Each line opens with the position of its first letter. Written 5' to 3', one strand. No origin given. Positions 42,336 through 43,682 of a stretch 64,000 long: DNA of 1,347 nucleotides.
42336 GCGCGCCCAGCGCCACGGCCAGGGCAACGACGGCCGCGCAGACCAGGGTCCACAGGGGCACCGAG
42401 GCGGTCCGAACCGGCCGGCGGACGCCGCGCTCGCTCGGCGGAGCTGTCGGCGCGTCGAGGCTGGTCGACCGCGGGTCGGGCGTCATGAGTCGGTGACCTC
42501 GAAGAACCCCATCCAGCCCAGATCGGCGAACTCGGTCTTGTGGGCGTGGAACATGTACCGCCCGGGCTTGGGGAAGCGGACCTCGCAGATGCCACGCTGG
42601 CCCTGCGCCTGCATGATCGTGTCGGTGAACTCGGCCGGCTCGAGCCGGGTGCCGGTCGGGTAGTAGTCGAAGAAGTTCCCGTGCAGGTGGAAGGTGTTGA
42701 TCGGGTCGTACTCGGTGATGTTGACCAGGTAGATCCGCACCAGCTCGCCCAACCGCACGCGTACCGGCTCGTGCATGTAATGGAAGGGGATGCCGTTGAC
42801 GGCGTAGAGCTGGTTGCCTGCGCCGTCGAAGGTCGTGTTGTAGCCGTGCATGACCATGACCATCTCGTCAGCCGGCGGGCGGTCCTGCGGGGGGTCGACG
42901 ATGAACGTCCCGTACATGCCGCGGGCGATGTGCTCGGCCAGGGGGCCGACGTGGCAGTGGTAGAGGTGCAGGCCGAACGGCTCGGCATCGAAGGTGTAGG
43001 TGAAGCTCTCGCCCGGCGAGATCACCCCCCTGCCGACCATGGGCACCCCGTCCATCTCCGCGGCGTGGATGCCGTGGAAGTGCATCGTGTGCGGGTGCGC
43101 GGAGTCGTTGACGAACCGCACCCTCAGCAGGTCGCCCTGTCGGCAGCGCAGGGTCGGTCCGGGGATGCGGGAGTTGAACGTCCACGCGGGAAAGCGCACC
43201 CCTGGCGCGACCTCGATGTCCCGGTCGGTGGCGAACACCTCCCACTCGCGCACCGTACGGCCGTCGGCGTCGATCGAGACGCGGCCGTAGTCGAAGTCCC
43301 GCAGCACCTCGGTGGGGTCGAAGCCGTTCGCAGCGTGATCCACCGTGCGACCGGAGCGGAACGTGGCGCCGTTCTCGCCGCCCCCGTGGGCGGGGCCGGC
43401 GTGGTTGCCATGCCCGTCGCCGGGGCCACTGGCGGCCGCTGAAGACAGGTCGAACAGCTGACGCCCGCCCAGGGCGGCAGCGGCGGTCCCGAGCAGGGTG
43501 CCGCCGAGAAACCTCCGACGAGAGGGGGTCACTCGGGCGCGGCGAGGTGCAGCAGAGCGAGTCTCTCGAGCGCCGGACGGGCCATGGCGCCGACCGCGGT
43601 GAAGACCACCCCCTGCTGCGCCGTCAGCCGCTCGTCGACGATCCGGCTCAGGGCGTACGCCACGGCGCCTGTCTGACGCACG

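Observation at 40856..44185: SDIMO operon extended by translationally coupled hypothetical protein, multicopper oxidase, ZIP permease and Rieske lipoprotein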

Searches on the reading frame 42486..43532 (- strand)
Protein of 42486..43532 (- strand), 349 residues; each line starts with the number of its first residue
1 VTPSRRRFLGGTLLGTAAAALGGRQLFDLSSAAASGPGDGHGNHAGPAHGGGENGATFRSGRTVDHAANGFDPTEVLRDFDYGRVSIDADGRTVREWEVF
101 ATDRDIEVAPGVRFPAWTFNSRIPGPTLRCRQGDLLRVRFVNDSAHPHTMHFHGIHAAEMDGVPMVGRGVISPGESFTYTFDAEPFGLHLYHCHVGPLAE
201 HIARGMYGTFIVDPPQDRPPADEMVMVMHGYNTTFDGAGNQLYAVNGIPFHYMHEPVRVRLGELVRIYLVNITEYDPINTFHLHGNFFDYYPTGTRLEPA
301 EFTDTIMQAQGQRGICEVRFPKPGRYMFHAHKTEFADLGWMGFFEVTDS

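Call 5: search_protein_families(library=pfam, proteins=[window:42486-43532:-], max_evalue=0.01)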
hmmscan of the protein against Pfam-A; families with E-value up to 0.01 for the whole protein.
window:42486-43532:- (349 aa): 4 families
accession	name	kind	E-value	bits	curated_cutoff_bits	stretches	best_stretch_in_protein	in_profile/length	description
PF07732.21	Cu-oxidase_3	-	5.5e-27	94.7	21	1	106-216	7-118/119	Multicopper oxidase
PF07731.20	Cu-oxidase_2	-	6.2e-25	88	20.4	3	220-347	4-134/137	Multicopper oxidase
PF00127.26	Copper-bind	-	0.00052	20.8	21.2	1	138-212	27-98/99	Copper binding proteins, plastocyanin/azurin family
PF10518.14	TAT_signal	-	0.0066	16.8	22.7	1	3-22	2-21/21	TAT (twin-arginine translocation) pathway signal sequence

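Call 6: search_protein_families(library=ncbifam, proteins=[window:42486-43532:-], max_evalue=0.01)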
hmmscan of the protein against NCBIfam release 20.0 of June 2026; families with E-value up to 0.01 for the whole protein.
window:42486-43532:- (349 aa): 10 families
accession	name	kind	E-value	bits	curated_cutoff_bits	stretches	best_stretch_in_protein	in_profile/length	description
TIGR01480.1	copper_res_A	subfamily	3.3e-29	101.8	478.95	2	111-220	61-168/593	copper resistance system multicopper oxidase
TIGR02376.1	Cu_nitrite_red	equivalog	1.3e-28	100.3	296.3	2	86-218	19-150/326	copper-containing nitrite reductase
TIGR03388.1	ascorbase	equivalog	1e-15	57.5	614.8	1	116-218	22-125/542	L-ascorbate oxidase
NF008205.1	PRK10965.1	equivalog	3.4e-14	52.6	525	1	110-215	61-166/529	multicopper oxidase CueO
TIGR03389.1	laccase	equivalog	1.5e-11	43.8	558.9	1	117-218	25-126/539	laccase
TIGR03390.1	ascorbOXfungal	equivalog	4.4e-09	35.4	445.35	1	118-217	31-132/538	L-ascorbate oxidase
NF045554.1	AmiPhnlOxPhsA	equivalog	8.8e-06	24.6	950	0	116-149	45-78/581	O-aminophenol oxidase PhsA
TIGR02656.1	cyanin_plasto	equivalog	0.00086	19.7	87.85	0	129-212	20-98/99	plastocyanin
TIGR01409.1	TAT_signal_seq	domain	0.005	17.1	16.7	1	4-23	2-21/29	twin-arginine translocation signal domain-containing protein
NF008135.0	PRK10883.1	equivalog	0.0091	14.5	581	0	110-213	61-164/471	cell division protein FtsP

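Call 9: find_homologous_proteins(query=window:42486-43532:-, max_evalue=1e-10)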
Query window:42486-43532:- (349 aa): 7999 proteins with E <= 1e-10 among 8000 candidates; the best 120 are listed.
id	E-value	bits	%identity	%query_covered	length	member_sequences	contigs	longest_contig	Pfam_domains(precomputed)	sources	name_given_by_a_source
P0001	4.0e-229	778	94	99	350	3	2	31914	PF07731.21,PF07732.22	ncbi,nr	ncbi:MAG: multicopper oxidase domain-containing protein [Actinobacteria bacterium]|nr:multicopper ox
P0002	3.7e-224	762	92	100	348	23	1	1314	PF07731.21,PF07732.22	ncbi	-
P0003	7.9e-201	685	84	99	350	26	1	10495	PF07731.21,PF07732.22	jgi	jgi:FtsP/CotA-like multicopper oxidase with cupredoxin domain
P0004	2.4e-196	670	82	99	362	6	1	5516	PF07731.21,PF07732.22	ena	-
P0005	2.1e-195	667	81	99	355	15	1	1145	PF07731.21,PF07732.22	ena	-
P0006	1.2e-193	661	85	84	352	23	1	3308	PF07731.21,PF07732.22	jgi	jgi:FtsP/CotA-like multicopper oxidase with cupredoxin domain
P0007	2.5e-193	660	78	99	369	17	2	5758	PF07731.21,PF07732.22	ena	-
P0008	5.3e-193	659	90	85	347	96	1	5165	PF07731.21,PF07732.22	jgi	jgi:FtsP/CotA-like multicopper oxidase with cupredoxin domain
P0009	6.3e-191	652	83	88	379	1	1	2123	PF07731.21,PF07732.22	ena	-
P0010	8.0e-190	649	80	99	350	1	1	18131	PF07731.21,PF07732.22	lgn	-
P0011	5.7e-188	643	79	99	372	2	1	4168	PF07731.21,PF07732.22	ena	-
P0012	1.1e-187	642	77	100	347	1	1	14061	PF07731.21,PF07732.22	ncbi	-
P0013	1.5e-187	641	86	85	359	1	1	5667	PF07731.21,PF07732.22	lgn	-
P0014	5.2e-186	636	76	100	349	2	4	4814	PF07731.21,PF07732.22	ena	-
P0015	1.2e-185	635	77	99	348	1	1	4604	PF07731.21,PF07732.22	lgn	-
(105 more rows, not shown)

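Call 10: find_related_loci(query=window:42486-43532:-, collection=genome_contigs, flank=10000)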
Query window:42486-43532:- (349 aa) in genome_contigs; peptide patterns used: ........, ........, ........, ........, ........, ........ (x = any residue, [..] = any of these).
600 stretches matched a pattern (row limit reached: there are more); 547 encode a relative of the query (tblastn E <= 1e-3); the best 80 are kept; 80 distinct loci.
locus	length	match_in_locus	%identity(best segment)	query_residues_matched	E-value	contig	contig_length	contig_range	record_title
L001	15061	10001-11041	94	3-349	0e+0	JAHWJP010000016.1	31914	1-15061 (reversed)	MAG: Actinomycetota bacterium isolate 0711_bin10 NODE_81_length_31914_cov_71.955711, whole genome shotgun sequence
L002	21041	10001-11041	83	2-348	0e+0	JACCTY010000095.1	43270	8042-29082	MAG: Geodermatophilaceae bacterium isolate MGR_bin86 SD2897-2912_k127_5700348, whole genome shotgun sequence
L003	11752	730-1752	84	1-347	0e+0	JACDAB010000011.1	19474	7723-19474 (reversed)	MAG: Geodermatophilaceae bacterium isolate MGR_bin245 SD2897-2912_k127_4632512, whole genome shotgun sequence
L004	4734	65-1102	84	3-348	0e+0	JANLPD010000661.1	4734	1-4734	MAG: Frankiales bacterium isolate OTE_38_metabat_424 OTE_38_k141_4257168, whole genome shotgun sequence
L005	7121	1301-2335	85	3-348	0e+0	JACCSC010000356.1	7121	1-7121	MAG: Geodermatophilaceae bacterium isolate MGR_bin38 SD2897-2912_k127_6734460, whole genome shotgun sequence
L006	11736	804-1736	88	37-348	0e+0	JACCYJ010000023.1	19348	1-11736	MAG: Nocardioidaceae bacterium isolate MGR_bin201 SD2897-2912_k127_5104864, whole genome shotgun sequence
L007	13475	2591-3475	89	54-348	0e+0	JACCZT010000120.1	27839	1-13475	MAG: Nocardioidaceae bacterium isolate MGR_bin237 SD2897-2912_k127_698707, whole genome shotgun sequence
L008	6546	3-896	89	51-348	0e+0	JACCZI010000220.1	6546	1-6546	MAG: Nocardioidaceae bacterium isolate MGR_bin226 SD2897-2912_k127_1181013, whole genome shotgun sequence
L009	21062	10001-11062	76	2-348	0e+0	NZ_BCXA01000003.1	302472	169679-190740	Rhodococcus maanshanensis NBRC 100610, whole genome shotgun sequence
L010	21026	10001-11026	77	1-348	0e+0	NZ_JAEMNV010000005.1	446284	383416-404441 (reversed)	Antrihabitans stalagmiti strain YC3-6 contig5, whole genome shotgun sequence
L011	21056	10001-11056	76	2-348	1e-180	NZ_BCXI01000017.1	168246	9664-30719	Rhodococcus zopfii NBRC 100606 = JCM 9919 strain NBRC 100606, whole genome shotgun sequence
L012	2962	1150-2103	82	31-348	0e+0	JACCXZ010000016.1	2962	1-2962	MAG: Nocardioidaceae bacterium isolate MGR_bin191 SD2897-2912_k127_6492532, whole genome shotgun sequence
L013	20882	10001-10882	87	54-347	1e-179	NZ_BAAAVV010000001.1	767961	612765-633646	Blastococcus jejuensis strain JCM 15614 sequence01, whole genome shotgun sequence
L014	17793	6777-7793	75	3-348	8e-178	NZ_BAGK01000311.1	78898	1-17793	Nocardia thailandica NBRC 100428, whole genome shotgun sequence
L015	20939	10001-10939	82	35-348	6e-178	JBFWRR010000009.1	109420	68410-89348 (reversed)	MAG: Pseudonocardia sp. isolate CA_2019_TPBF_210 NODE_1620_length_109420_cov_21.948871_TPBF, whole genome shotgun sequen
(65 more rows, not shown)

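Call 24: search_solved_structures(query=window:42486-43532:-, max_evalue=0.00001, show_alignments=2)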
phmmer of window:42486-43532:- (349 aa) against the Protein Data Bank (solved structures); distinct sequences matched with E-value up to 0.00001: 235 (the best 60 are shown).
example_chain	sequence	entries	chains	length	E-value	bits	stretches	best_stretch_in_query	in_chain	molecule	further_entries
3gdc_A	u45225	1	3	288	2.6e-134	451.2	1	69-347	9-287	Multicopper oxidase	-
7rab_A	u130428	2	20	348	2.2e-106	359.2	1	39-347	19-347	multicopper oxidase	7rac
9cck_C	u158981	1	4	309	1.7e-52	181.9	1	97-347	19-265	Copper-containing nitrite reductase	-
9cck_A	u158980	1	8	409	5.3e-52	180.3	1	97-347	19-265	Copper-containing nitrite reductase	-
2zwn_A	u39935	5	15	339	3e-38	135.1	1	95-333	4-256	two-domain type laccase | Multicopper oxidase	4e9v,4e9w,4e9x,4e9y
6vow_A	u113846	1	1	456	3.9e-34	121.5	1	93-217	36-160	multicopper oxidase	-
6vox_A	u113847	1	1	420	1.1e-31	113.5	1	96-324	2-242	Copper oxidase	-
9kwt_A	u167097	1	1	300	4.9e-30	108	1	98-348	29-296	Copper-containing nitrite reductase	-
9kws_A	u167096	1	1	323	7.1e-30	107.5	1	98-348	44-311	Copper-containing nitrite reductase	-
3wia_A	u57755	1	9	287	9.6e-30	107.1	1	99-348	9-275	Nitrite reductase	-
3wi9_A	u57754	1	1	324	1.5e-29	106.5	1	98-348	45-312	Nitrite reductase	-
3wkq_A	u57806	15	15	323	1.5e-29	106.5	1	98-348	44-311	Nitrite reductase | Copper-containing nitrite reductase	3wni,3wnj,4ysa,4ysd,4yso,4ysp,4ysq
3x1e_A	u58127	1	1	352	2e-29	106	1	98-348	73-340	Nitrite reductase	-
3g5w_A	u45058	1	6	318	2.2e-29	105.9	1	95-332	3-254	Multicopper oxidase type 1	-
9kwv_A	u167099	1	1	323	1.3e-28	103.4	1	98-348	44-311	Copper-containing nitrite reductase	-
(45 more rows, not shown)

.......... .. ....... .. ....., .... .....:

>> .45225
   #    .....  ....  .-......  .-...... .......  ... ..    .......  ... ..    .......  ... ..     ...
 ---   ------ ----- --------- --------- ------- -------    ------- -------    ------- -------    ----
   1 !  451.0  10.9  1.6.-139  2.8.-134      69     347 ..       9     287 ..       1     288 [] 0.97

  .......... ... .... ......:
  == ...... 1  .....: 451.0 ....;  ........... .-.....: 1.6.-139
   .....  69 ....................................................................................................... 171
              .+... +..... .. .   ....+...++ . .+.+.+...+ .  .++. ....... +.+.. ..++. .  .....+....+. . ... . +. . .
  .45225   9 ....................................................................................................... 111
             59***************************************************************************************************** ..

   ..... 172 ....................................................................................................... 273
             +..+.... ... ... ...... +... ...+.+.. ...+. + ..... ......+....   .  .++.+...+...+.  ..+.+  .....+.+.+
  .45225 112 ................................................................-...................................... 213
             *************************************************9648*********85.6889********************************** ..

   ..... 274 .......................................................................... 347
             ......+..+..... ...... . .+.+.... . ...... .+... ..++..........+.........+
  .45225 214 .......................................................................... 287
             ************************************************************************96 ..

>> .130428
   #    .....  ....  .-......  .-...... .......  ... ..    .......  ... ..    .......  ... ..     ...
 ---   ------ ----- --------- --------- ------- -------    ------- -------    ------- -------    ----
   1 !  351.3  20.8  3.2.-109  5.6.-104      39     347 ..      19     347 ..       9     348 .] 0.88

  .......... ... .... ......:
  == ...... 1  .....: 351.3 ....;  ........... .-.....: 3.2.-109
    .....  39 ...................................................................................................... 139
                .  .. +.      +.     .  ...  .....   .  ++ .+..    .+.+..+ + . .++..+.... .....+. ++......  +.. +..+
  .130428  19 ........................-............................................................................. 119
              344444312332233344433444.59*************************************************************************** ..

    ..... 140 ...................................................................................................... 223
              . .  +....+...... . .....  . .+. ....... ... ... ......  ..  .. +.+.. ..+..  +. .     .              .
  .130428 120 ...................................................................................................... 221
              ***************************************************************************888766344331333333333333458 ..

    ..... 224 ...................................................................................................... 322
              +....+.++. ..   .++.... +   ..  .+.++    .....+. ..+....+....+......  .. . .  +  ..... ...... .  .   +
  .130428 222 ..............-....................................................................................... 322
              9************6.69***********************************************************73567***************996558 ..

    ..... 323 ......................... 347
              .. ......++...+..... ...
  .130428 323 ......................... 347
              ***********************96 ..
